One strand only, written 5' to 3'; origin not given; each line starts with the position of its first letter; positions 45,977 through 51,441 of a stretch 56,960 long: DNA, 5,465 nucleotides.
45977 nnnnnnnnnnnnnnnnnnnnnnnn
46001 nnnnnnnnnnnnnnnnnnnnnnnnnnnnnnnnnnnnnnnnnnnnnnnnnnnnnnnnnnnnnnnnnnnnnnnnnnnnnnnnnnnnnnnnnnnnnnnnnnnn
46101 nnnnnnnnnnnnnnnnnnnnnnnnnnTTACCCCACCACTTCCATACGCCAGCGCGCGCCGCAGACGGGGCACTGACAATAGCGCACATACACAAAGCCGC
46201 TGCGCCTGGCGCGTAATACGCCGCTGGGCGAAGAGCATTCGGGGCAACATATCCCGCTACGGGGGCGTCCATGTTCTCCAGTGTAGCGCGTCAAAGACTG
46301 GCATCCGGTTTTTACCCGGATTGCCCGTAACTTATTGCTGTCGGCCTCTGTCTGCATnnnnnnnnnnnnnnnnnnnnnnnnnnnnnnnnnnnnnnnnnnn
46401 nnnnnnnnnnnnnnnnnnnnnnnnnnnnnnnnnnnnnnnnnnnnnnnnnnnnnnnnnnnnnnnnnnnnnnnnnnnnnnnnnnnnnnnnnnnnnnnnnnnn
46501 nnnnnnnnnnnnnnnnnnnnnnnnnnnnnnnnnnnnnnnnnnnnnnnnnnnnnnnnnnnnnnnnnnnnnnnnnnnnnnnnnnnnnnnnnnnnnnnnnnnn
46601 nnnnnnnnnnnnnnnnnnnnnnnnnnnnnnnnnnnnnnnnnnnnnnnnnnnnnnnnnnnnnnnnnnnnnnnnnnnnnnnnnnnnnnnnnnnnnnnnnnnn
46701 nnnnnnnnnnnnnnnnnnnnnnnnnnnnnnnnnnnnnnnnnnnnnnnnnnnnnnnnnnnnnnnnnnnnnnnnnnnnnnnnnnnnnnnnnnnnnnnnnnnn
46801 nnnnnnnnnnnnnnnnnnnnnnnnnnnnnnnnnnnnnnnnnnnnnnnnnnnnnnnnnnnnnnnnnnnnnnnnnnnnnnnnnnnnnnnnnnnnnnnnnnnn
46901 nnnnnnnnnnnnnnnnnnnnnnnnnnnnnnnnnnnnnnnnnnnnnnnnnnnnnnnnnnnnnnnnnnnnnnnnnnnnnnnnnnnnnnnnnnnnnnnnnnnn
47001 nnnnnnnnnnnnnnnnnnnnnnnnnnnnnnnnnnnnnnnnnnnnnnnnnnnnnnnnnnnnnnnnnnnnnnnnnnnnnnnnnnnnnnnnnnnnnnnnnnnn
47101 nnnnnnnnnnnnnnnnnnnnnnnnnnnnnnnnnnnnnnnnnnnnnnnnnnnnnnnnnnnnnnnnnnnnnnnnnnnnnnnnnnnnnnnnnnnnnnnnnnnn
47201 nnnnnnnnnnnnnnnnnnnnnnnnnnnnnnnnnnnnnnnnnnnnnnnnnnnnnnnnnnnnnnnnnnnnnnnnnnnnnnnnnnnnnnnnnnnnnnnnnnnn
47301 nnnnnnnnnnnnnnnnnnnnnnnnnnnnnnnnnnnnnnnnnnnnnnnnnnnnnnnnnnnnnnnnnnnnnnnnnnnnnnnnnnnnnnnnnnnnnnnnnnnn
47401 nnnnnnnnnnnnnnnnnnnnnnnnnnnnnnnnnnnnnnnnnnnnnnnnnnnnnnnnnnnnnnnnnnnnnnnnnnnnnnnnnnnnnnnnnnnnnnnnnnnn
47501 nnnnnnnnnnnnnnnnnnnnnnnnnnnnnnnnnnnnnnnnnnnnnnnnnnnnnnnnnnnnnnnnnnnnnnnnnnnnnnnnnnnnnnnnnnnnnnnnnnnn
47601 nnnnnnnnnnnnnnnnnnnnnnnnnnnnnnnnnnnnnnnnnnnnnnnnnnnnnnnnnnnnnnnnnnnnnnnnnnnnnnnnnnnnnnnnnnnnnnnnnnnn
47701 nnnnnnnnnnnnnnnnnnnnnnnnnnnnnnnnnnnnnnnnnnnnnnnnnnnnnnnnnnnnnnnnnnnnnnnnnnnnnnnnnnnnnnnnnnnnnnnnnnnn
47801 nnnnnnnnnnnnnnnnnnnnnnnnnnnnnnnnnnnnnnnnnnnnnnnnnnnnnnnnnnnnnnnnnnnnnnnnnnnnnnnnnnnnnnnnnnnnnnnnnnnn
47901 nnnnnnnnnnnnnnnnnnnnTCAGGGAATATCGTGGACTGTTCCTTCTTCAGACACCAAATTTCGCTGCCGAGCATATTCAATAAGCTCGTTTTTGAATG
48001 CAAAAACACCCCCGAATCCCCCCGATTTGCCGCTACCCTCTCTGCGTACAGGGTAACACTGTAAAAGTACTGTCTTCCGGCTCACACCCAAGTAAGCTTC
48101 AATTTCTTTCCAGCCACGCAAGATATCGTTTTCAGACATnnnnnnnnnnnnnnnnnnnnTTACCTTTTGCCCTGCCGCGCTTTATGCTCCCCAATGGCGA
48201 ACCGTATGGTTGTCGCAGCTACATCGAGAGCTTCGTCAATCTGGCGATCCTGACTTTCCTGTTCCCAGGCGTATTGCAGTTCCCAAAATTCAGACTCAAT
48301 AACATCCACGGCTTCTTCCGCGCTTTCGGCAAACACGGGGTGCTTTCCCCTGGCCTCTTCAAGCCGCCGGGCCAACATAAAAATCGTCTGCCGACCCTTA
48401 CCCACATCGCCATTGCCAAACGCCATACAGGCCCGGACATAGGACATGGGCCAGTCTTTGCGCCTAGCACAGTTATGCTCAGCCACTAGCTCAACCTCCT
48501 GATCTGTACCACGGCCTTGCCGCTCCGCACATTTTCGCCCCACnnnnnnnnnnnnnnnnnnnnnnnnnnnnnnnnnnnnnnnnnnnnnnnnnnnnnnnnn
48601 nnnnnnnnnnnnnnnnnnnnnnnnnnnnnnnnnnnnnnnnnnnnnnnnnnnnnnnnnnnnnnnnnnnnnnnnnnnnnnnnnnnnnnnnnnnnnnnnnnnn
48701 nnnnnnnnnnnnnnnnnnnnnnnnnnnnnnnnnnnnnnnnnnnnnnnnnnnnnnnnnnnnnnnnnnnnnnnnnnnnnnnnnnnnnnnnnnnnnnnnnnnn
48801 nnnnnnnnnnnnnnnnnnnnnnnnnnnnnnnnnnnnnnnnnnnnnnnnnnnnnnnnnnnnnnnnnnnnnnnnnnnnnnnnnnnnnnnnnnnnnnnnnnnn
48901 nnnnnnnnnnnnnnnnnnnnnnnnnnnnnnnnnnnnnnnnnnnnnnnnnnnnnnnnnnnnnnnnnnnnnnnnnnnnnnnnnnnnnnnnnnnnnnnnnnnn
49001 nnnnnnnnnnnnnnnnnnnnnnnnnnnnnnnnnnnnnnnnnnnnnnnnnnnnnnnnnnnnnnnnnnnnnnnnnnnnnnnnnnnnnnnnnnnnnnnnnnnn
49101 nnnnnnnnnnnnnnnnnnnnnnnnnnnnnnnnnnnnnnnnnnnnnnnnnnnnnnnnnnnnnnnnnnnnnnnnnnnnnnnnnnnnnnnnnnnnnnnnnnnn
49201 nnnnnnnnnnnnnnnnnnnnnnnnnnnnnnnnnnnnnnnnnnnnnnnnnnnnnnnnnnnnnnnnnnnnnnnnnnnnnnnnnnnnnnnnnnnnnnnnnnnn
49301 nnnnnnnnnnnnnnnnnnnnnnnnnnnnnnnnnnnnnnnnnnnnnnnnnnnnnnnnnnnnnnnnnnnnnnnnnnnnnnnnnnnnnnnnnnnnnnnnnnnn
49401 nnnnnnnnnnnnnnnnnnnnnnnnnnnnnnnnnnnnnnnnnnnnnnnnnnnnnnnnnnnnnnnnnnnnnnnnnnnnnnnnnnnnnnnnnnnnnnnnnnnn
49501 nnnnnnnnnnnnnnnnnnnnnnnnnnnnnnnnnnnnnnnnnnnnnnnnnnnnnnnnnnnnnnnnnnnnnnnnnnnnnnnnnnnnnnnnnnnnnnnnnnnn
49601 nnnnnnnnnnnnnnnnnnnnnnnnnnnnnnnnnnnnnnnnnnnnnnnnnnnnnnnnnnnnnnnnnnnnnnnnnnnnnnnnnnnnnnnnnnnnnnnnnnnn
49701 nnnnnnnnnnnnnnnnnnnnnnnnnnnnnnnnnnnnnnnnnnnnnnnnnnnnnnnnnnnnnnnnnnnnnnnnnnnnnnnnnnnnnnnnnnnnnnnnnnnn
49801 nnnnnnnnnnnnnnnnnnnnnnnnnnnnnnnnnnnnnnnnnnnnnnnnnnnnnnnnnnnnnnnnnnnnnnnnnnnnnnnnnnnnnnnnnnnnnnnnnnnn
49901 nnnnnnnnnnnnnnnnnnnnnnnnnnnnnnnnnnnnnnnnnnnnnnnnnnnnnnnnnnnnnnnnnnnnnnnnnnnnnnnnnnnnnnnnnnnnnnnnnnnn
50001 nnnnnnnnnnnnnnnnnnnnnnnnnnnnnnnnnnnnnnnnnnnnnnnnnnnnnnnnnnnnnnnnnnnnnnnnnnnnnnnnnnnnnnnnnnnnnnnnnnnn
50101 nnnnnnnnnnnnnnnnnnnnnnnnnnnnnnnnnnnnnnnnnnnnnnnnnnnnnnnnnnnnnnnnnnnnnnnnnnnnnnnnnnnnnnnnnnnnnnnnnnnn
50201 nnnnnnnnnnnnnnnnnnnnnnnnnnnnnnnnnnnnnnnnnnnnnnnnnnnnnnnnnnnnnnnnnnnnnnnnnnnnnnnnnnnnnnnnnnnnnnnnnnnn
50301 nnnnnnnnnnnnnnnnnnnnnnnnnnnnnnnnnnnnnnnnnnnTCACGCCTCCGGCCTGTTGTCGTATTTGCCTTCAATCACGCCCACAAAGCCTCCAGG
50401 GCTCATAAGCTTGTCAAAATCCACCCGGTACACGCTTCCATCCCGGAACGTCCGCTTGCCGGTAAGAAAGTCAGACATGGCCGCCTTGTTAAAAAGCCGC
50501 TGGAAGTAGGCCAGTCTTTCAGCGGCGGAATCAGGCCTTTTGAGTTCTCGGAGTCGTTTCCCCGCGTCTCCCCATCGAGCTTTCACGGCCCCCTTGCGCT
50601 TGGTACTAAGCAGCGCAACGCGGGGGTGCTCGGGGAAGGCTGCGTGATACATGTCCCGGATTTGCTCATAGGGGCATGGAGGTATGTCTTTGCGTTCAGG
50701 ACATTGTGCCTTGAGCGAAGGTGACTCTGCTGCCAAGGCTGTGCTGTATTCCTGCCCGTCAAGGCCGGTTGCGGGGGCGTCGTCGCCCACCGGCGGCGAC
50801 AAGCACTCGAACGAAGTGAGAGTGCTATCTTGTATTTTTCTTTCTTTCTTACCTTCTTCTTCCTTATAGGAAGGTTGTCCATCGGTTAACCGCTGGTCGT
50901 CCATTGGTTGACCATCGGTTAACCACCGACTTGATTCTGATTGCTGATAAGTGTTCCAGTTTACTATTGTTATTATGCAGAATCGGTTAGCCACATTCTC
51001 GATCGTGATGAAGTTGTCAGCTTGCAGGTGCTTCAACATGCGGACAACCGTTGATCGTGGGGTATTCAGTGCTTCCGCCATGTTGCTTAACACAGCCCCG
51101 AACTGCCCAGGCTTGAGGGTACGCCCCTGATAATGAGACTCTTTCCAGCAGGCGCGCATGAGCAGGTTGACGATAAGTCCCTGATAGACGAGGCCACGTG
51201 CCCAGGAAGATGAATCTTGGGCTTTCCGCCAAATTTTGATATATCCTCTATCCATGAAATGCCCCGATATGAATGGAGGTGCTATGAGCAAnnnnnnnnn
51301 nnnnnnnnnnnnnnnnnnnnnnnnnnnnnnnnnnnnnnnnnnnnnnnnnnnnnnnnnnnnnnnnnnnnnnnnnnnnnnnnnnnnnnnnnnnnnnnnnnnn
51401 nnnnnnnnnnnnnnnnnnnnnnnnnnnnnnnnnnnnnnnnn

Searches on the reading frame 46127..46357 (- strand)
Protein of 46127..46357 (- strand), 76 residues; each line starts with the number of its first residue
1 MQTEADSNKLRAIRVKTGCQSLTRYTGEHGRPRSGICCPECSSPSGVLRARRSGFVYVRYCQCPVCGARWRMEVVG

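Call 25: search_protein_families(library=pfam, proteins=[window:46130-46357:-], max_evalue=1)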
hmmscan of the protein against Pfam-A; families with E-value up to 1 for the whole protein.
seq(76 aa): 4 families
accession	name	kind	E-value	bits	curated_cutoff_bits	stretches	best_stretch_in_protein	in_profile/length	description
PF24859.1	FdhE_central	-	0.0033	17.9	27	1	38-72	2-37/39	FdhE, central domain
PF03119.21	DNA_ligase_ZBD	-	0.16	12.3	25.8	1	62-68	1-7/27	NAD-dependent DNA ligase C4 zinc finger domain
PF12677.13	DUF3797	-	0.18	12.1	25.1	1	59-67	12-20/48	Domain of unknown function (DUF3797)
PF23454.1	Zn_ribbon_Brz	-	0.59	11.2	27.9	0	59-74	4-19/58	Transcriptional regulator Brz zinc beta ribbon domain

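Call 28: find_homologous_proteins(query=window:46130-46357:-, max_evalue=0.001)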
Query seq(76 aa) (76 aa): 1 proteins with E <= 0.001 among 1 candidates.
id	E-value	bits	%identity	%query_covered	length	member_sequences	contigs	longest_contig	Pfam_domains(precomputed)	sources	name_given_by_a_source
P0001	1.1e-44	167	97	100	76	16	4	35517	-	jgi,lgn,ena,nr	jgi:hypothetical protein|nr:MAG TPA: RNA polymerase-like protein [Caudoviricetes sp.]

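Call 56: search_protein_representatives(protein=window:46130-46357:-)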
Query: 76 residues. Proteins with E-value up to 0.001 (for the whole library): 5; up to 1e-10: 2; up to 1e-30: 1. The best 5 are listed.
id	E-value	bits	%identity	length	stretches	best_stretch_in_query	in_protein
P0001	3.5e-45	167.4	97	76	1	1-76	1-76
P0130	1.7e-17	79.3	34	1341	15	14-49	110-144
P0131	4.5e-09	52.6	36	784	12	48-72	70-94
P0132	1.3e-06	44.7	34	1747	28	18-45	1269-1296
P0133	7.2e-05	39.2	43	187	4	34-71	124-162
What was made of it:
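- Znf76 is an orphan: only its own cluster turns up among 1.84 billion representatives (call 56).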

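Call 86: search_dna_similar(query=window:46130-46357:-, collection=phages, mode=protein, max_evalue=10, max_rows=25)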
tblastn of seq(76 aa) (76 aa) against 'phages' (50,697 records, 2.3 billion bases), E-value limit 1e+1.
Records with a match: 12; places in all: 12; records where one place covers at least 80% of the query: 0.
Best place of each record, by identity: <60% 12.
By first word of the organism name: Bacillus 7; Mycobacterium 4; Mesorhizobium 1.
By host as written in the record: Bacillus thuringiensis subsp. tenebrionis YBT-1765 2; - 2; Mycobacterium phlei 2; Mycobacterium smegmatis mc2 155 2; Bacillus cereus HER 1399 1; Bacillus thuringiensis BGSC 4AE1 1; Bacillus thuringiensis strain YM-03 1; Mesorhizobium loti R7ANS 1.
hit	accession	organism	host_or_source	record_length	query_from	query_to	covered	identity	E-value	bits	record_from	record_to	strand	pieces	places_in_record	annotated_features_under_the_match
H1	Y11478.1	Bacillus phage TP21-L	Bacillus cereus HER 1399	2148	4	63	79%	34.4%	3e+0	31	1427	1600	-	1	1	unnamed protein product; probably site-specific recombinase of the ...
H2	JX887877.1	Bacillus phage vB_BtS_BMBtp2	Bacillus thuringiensis subsp. ...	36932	4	63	79%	34.4%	3e+0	31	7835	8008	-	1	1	resolvase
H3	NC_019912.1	Bacillus phage vB_BtS_BMBtp2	Bacillus thuringiensis subsp. ...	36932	4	63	79%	34.4%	3e+0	31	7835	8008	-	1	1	integrase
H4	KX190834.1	Bacillus phage BMBtpLA3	Bacillus thuringiensis BGSC 4AE1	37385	4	63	79%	34.4%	3e+0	31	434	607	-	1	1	none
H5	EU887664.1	Bacillus phage TP21-L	-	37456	4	63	79%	34.4%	3e+0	31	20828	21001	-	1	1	gp20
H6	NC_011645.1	Bacillus phage TP21-L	-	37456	4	63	79%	34.4%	3e+0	31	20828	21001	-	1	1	integrase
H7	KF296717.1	Bacillus phage proCM3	Bacillus thuringiensis strain YM-03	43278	4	63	79%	34.4%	3e+0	31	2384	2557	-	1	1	resolvase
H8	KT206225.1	Mycobacterium phage Phlei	Mycobacterium phlei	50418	7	63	75%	34.5%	4e+0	30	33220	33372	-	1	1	hypothetical protein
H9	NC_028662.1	Mycobacterium phage Phlei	Mycobacterium phlei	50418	7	63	75%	34.5%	4e+0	30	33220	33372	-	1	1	ribonucleotide reductase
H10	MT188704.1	Mesorhizobium phage Cp1R7A-A1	Mesorhizobium loti R7ANS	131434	15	70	74%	32.1%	3e-1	34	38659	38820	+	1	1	none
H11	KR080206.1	Mycobacterium phage ShedlockHolmes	Mycobacterium smegmatis mc2 155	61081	23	63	54%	36.6%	3e+0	31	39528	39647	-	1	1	55: hypothetical protein | 56: hypothetical protein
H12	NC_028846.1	Mycobacterium phage ShedlockHolmes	Mycobacterium smegmatis mc2 155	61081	23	63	54%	36.6%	3e+0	31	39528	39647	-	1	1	55: hypothetical protein | 56: hypothetical protein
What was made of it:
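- Tried and rejected: Znf76 family search: the word-index search and the exhaustive HMMER search over 1.84 billion representatives returned only its own cluster plus Cys-rich repeat proteins (calls 28, 56). tblastn against phages gave nothing below E 0.3 (call 86).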

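Call 99: search_protein_families(library=phrogs, proteins=[window:46130-46357:-], max_evalue=0.01)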
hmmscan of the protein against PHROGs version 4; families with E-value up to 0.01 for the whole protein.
seq(76 aa): 2 families
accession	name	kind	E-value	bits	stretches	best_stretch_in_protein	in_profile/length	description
phrog_10675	-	unknown function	0.00031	21.9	1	35-73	5-44/98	-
phrog_6832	-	unknown function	0.0063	17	1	23-47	5-29/58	-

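Call 105: predict_structure(protein=window:46127-46357:-)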
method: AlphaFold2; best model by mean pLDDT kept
length: 76 residues; sequences in the alignment: 1
mean_pLDDT: 52.2   pTM: 0.36
mean pLDDT of the five models: 52.2, 51.9, 51.2, 50.8, 49.8
residues with pLDDT >= 90: 0; 70-90: 4; 50-70: 36; < 50: 36
segments of 3 or more residues with pLDDT < 50: 1-7, 9-36
pLDDT, mean of each block of 10 residues (from residue 1): 43 41 40 48 55 66 65 65
secondary structure, 60 per line:
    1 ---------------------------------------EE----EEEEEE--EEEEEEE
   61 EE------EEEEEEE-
elements in order: E46-51 E54-62 E69-75
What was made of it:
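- Its structure model is poor (pLDDT 52; call 105) and it has no DNA-binding annotation.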

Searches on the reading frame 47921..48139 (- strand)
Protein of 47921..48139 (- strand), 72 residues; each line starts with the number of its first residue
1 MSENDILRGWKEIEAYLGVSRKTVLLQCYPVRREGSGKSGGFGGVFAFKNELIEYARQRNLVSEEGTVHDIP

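Call 25: search_protein_families(library=pfam, proteins=[window:47921-48139:-], max_evalue=1)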
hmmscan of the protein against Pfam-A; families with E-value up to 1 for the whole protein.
window:47921-48139:- (72 aa): 1 family
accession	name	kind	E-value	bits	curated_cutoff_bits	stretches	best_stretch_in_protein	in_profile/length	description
PF12728.13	HTH_17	-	0.19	12.5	27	1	11-25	5-19/51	Helix-turn-helix domain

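Call 99: search_protein_families(library=phrogs, proteins=[window:47921-48139:-], max_evalue=0.01)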
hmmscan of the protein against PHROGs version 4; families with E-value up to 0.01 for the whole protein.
window:47921-48139:- (72 aa): 0 families

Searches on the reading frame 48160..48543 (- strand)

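Call 25: search_protein_families(library=pfam, proteins=[window:48160-48543:-], max_evalue=1)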
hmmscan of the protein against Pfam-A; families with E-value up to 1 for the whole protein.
window:48160-48543:- (127 aa): 2 families
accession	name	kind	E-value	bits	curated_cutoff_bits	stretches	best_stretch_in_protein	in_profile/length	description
PF16857.10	RNA_pol_inhib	-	0.093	13.1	27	1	69-86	17-34/47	RNA polymerase inhibitor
PF03998.19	Utp11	-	0.096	13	25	1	32-109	93-170/242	Utp11 protein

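Call 99: search_protein_families(library=phrogs, proteins=[window:48160-48543:-], max_evalue=0.01)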
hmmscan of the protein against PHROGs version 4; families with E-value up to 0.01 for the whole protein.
window:48160-48543:- (127 aa): 0 families

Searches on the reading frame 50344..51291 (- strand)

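Call 13: search_protein_families(library=pfam, proteins=[window:50344-51291:-], max_evalue=0.01)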
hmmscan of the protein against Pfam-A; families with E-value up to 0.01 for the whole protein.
window:50344-51291:- (315 aa): 2 families
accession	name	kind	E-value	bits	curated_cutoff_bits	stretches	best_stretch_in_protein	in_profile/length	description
PF13545.12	HTH_Crp_2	-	0.0012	19.2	27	1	70-110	27-62/70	Crp-like helix-turn-helix domain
PF09339.16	HTH_IclR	-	0.0035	17.5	22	1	68-95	21-48/52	IclR helix-turn-helix domain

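Call 99: search_protein_families(library=phrogs, proteins=[window:50344-51291:-], max_evalue=0.01)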
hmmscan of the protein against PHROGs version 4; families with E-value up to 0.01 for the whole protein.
window:50344-51291:- (315 aa): 12 families
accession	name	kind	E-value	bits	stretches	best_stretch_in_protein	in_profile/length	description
phrog_5810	-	DNA, RNA and nucleotide metabolism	8.8e-23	82.2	1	71-311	45-268/268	replication initiation protein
phrog_345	-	DNA, RNA and nucleotide metabolism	2.8e-20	74.2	1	16-312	26-292/297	replication initiation O-like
phrog_2514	-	DNA, RNA and nucleotide metabolism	7.7e-17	62.5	1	13-152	1-144/270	DnaD-like helicase loader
phrog_10469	-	DNA, RNA and nucleotide metabolism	4e-14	53.6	1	33-314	31-277/305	DnaD-like helicase loader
phrog_22470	-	DNA, RNA and nucleotide metabolism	7.6e-14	52.3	1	200-310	239-339/340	replication protein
phrog_19658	-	DNA, RNA and nucleotide metabolism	5.8e-13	50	1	201-313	158-253/283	replication initiation protein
phrog_186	-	DNA, RNA and nucleotide metabolism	3.1e-08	34.6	1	14-123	19-118/308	DnaD-like helicase loader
phrog_21472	-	unknown function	3.8e-08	34.3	1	182-310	152-292/299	-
phrog_7498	-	DNA, RNA and nucleotide metabolism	2.1e-07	31.4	1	58-131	49-123/296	DnaD-like helicase loader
phrog_27581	-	unknown function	1.1e-06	29.5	1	15-121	26-141/216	-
phrog_24933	-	unknown function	7e-05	23.7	1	207-312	22-127/127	-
phrog_35955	-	unknown function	0.0012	19.3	1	57-157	49-148/285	-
